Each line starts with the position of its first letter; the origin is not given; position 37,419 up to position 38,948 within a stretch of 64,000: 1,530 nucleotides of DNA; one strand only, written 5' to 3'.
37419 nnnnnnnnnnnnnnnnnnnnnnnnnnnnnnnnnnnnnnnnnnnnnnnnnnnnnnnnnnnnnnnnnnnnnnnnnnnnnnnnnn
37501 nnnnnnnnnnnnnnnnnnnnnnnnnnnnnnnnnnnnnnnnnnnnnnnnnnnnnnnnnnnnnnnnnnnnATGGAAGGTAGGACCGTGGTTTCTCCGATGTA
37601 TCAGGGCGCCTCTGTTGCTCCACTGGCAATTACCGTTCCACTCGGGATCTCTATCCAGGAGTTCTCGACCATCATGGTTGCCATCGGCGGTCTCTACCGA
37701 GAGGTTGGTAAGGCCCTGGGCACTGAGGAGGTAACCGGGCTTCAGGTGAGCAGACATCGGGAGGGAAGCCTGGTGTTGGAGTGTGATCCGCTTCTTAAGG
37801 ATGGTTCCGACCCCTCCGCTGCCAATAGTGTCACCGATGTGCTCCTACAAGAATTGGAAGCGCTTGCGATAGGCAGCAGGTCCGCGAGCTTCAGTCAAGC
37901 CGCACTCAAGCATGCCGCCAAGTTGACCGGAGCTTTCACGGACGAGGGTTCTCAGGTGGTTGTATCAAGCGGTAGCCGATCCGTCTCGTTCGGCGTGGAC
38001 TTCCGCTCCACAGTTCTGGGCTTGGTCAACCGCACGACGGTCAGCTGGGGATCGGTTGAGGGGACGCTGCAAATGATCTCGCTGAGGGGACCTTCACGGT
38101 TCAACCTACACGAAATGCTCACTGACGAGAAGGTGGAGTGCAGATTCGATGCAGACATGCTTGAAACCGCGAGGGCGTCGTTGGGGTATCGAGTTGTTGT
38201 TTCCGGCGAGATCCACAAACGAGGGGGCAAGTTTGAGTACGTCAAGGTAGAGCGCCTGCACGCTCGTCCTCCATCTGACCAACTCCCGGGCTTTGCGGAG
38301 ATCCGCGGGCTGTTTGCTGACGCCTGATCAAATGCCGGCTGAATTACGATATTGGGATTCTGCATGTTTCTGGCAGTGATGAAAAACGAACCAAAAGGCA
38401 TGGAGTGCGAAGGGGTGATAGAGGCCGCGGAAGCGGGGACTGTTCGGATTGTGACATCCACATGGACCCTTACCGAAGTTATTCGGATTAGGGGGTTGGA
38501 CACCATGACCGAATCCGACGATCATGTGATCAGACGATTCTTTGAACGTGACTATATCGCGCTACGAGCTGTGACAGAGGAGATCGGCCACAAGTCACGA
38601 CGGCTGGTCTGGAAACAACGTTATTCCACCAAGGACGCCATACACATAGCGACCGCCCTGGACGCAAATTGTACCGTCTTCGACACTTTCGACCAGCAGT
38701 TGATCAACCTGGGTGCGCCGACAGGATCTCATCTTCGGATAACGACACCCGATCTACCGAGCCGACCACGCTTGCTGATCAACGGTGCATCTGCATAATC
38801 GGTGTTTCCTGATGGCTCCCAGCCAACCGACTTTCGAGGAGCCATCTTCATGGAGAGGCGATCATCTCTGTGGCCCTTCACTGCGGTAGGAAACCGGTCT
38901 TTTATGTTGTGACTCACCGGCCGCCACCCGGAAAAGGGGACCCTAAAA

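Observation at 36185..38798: Unknown protein + PIN-like gene pair whose promoter/5' end is duplicated around an inserted LLM oxidoreductase gene, divergent from the RM enzyme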

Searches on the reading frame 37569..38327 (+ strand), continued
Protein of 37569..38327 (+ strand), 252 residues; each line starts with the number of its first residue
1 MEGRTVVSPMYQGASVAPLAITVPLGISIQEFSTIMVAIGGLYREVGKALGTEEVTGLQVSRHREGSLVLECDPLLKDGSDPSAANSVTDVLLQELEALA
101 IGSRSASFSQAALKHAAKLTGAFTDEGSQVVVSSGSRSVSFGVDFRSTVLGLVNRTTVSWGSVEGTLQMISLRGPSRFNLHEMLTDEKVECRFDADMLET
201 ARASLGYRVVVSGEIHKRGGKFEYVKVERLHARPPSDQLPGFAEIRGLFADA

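Call 59: fold_search(model_id=the predicted structure, library=pdb)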
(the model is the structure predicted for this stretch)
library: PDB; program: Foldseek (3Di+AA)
matches with E <= 10: 1056; with E <= 0.001: 0
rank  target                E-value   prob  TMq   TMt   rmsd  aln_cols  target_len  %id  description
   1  5vl1_D                1.3e-03  1.00  0.26  0.14   8.6       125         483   15  Crystal Structure of Lysyl-tRNA Synthetase from Mycobacterium ulcerans complexed with L-lysine (released 2017-05-10)
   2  5vl1_B                1.7e-03  1.00  0.26  0.14   8.6       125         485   15  Crystal Structure of Lysyl-tRNA Synthetase from Mycobacterium ulcerans complexed with L-lysine (released 2017-05-10)
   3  1bbw                  2.2e-03  1.00  0.23  0.13   8.2       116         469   15  LYSYL-TRNA SYNTHETASE (LYSS) (released 2000-11-10)
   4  4ycv_B                2.3e-03  1.00  0.22  0.12   8.0       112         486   14  Crystal structure of cladosporin in complex with plasmodium lysyl-tRNA synthetase (released 2015-06-24)
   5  5vl1_C                2.5e-03  1.00  0.26  0.14   8.6       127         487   15  Crystal Structure of Lysyl-tRNA Synthetase from Mycobacterium ulcerans complexed with L-lysine (released 2017-05-10)
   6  5hgq_D                2.6e-03  1.00  0.24  0.14   6.8       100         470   16  Loa loa Lysyl-tRNA synthetase in complex with Cladosporin. (released 2016-10-26)
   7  5vl1_A                2.7e-03  1.00  0.26  0.14   8.5       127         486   15  Crystal Structure of Lysyl-tRNA Synthetase from Mycobacterium ulcerans complexed with L-lysine (released 2017-05-10)
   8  6aqh_B                3.1e-03  1.00  0.26  0.14   7.9       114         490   13  Crystal Structure of Lysyl-tRNA Synthetase from Mycobacterium thermoresistibile complexed with L-lysine and Cladospori (released 2017-08-30)
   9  4dpg_D                3.3e-03  1.00  0.25  0.13   3.7        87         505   11  Crystal Structure of Human LysRS: P38/AIMP2 Complex I (released 2013-02-13)
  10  4joi_B                3.4e-03  1.00  0.24  0.40   6.0        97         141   14  Crystal structure of the human telomeric Stn1-Ten1 complex (released 2013-05-29)
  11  4ex5_A                3.4e-03  1.00  0.23  0.13   8.0       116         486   14  Crystal structure of lysyl-tRNA synthetase LysRS from Burkholderia thailandensis bound to lysine (released 2012-05-09)
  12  3eiv_D                3.7e-03  1.00  0.25  0.55   4.3        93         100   19  Crystal Structure of Single-stranded DNA-binding protein from Streptomyces coelicolor (released 2009-09-08)
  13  5hgq_B                3.9e-03  1.00  0.25  0.14   4.1        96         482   16  Loa loa Lysyl-tRNA synthetase in complex with Cladosporin. (released 2016-10-26)
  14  3eiv_C                3.9e-03  1.00  0.21  0.44   7.3       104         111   18  Crystal Structure of Single-stranded DNA-binding protein from Streptomyces coelicolor (released 2009-09-08)
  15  7f6w                  4.3e-03  1.00  0.24  0.13   4.6        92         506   23  Crystal structure of Saccharomyces cerevisiae lysyl-tRNA Synthetase (released 2022-02-16)
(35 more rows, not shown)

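Call 65: search_dna_similar(query=window:37569-38327:+, collection=plasmids, mode=protein, max_evalue=0.001, max_rows=15)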
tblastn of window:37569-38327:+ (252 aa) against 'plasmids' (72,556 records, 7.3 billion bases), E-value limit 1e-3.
No match.

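Call 66: search_dna_similar(query=window:37569-38327:+, collection=phages, mode=protein, max_evalue=0.001, max_rows=15)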
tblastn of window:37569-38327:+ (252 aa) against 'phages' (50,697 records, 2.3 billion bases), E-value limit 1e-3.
No match.

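Call 67: list_cluster_members(proteins=[P0292, P0291, P0204, P0286, P0001, P0288])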
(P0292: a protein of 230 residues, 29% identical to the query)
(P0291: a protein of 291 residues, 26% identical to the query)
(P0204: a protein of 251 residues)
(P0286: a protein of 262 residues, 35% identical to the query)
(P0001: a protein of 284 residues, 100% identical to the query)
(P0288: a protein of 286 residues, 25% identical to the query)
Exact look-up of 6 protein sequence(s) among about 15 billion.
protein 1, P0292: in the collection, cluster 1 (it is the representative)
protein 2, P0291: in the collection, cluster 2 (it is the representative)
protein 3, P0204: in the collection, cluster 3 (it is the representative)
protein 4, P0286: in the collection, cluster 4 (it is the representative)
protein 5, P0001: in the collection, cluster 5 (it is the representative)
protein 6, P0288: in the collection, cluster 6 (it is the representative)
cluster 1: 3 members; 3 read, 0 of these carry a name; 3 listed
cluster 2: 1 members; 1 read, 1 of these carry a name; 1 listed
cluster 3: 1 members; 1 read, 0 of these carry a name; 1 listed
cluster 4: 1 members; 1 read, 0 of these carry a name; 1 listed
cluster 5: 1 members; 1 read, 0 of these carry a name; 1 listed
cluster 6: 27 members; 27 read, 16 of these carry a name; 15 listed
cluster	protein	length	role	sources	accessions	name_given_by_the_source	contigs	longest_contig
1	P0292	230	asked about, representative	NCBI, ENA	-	-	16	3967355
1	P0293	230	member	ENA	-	-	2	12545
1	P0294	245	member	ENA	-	-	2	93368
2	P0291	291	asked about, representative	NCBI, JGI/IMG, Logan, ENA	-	hypothetical protein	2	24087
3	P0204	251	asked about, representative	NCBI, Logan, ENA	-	-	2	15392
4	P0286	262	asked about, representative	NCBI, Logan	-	-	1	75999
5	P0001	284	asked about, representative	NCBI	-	-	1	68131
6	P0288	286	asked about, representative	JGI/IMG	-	hypothetical protein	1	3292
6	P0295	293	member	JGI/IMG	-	hypothetical protein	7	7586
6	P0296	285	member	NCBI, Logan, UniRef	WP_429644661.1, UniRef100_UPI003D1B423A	hypothetical protein [Skermanella aerolata] | hypothetical protein n=1 Tax=Skermanella aerolata TaxID=393310 RepID=UPI003D1B423A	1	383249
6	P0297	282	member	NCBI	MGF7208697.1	hypothetical protein GGE65_003289 [Skermanella aerolata]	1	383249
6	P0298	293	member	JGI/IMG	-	hypothetical protein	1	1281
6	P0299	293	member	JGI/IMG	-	hypothetical protein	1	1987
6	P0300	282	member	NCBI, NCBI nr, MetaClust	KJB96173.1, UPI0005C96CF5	hypothetical protein N826_38165 [Skermanella aerolata KACC 11604] | status=active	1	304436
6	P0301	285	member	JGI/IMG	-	hypothetical protein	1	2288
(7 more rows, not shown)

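Call 84: find_related_loci(query=A2, collection=metagenome_contigs, flank=5000)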
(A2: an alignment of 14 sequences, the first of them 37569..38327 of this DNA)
Query A2 (252 aa) in metagenome_contigs; peptide patterns used: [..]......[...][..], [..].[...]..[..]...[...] (x = any residue, [..] = any of these).
64 stretches matched a pattern, but none encodes a relative of the query by tblastn (E <= 1e-3).

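Call 87: search_protein_families(library=phrogs, proteins=[window:37569-38327:+, P0013, P0204, P0286, P0292, P0288], max_evalue=0.01)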
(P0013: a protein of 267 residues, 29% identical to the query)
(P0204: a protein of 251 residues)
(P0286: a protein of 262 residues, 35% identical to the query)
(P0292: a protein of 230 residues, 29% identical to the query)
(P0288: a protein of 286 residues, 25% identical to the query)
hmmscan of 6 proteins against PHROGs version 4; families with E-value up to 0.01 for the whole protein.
window:37569-38327:+ (252 aa): 0 families

P0013 (267 aa): 0 families

P0204 (251 aa): 0 families

P0286 (262 aa): 0 families

P0292 (230 aa): 0 families

P0288 (286 aa): 0 families
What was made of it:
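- Tried and rejected: X had no tblastn hits in the plasmid or phage collections (calls 65, 66) and no PHROG hit (call 87).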

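Call 92: search_solved_structures(query=A3, max_evalue=1)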
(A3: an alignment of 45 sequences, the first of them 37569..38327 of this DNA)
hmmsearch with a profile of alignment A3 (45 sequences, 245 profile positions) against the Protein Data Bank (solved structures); distinct sequences matched with E-value up to 1: 1.
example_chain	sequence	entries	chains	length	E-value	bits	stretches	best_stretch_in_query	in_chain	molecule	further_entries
8g9k_A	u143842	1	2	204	0.48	12.9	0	71-126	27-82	THR2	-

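Call 94: find_encoding_contigs(protein=P0291, flank=2500, max_places=1)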
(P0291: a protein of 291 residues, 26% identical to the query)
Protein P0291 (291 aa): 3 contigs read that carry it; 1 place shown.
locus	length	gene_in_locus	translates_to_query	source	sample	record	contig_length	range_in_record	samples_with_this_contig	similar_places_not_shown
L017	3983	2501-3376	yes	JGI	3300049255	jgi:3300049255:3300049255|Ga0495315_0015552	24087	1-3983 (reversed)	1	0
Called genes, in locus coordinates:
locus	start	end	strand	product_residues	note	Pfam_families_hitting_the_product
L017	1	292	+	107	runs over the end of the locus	PF06094:GGACT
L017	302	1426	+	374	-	PF01168:Ala_racemase_N, PF14031:D-ser_dehydrat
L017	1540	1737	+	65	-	PF04324:Fer2_BFD (weak)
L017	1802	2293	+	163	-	PF00210:Ferritin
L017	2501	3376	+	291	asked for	-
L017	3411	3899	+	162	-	PF01850:PIN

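Call 95: find_encoding_contigs(protein=P0159, flank=2500, max_places=1)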
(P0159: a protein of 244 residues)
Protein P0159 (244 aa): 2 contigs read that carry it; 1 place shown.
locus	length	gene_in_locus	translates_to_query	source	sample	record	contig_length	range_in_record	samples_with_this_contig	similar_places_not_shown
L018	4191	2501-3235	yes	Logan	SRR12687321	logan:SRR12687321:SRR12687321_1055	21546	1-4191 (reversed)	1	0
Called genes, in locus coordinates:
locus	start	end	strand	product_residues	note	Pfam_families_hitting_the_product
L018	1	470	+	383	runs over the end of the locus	PF26003:Integrase_N_phage (weak), PF14659:Phage_int_SAM_3, PF00589:Phage_integrase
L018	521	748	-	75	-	-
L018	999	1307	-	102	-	-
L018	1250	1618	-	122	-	-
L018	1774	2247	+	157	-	-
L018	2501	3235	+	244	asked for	-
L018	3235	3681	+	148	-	PF01850:PIN, PF13470:PIN_3 (weak)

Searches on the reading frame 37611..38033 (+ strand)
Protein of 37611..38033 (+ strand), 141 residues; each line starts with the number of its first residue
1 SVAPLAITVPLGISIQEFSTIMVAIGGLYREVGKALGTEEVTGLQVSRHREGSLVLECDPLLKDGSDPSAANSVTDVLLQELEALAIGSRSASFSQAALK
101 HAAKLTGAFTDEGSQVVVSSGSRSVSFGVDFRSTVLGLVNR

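Call 79: predict_structure(alignment_id=A4)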
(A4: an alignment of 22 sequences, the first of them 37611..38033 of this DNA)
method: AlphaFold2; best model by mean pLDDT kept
length: 141 residues; sequences in the alignment: 22
mean_pLDDT: 89.8   pTM: 0.84
mean pLDDT of the five models: 89.8, 88.5, 87.8, 87.4, 86.9
residues with pLDDT >= 90: 87; 70-90: 53; 50-70: 1; < 50: 0
segments of 3 or more residues with pLDDT < 50: none
pLDDT, mean of each block of 10 residues (from residue 1): 88 90 94 91 89 87 90 94 92 90 86 88 92 88 78
secondary structure, 60 per line:
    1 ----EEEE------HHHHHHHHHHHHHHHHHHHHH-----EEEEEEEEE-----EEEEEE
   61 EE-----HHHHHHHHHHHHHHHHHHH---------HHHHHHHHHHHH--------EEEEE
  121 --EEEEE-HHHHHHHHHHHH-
elements in order: E5-8 H15-35 E41-49 E55-62 H68-86 H96-107 E116-120 E123-127 H129-140

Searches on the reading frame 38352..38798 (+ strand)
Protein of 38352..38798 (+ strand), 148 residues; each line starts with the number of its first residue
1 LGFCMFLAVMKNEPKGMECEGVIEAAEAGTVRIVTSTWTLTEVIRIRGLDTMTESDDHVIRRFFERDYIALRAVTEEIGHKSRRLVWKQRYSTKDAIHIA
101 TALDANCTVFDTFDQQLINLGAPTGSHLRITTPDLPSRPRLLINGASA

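Call 8: search_protein_families(library=pfam, proteins=[window:38352-38798:+], max_evalue=0.1)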
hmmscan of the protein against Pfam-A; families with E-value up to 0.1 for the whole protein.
window:38352-38798:+ (148 aa): 1 family
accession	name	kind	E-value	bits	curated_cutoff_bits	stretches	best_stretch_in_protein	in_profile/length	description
PF01850.27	PIN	-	3e-10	41.2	23.6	1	6-120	8-117/120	PIN domain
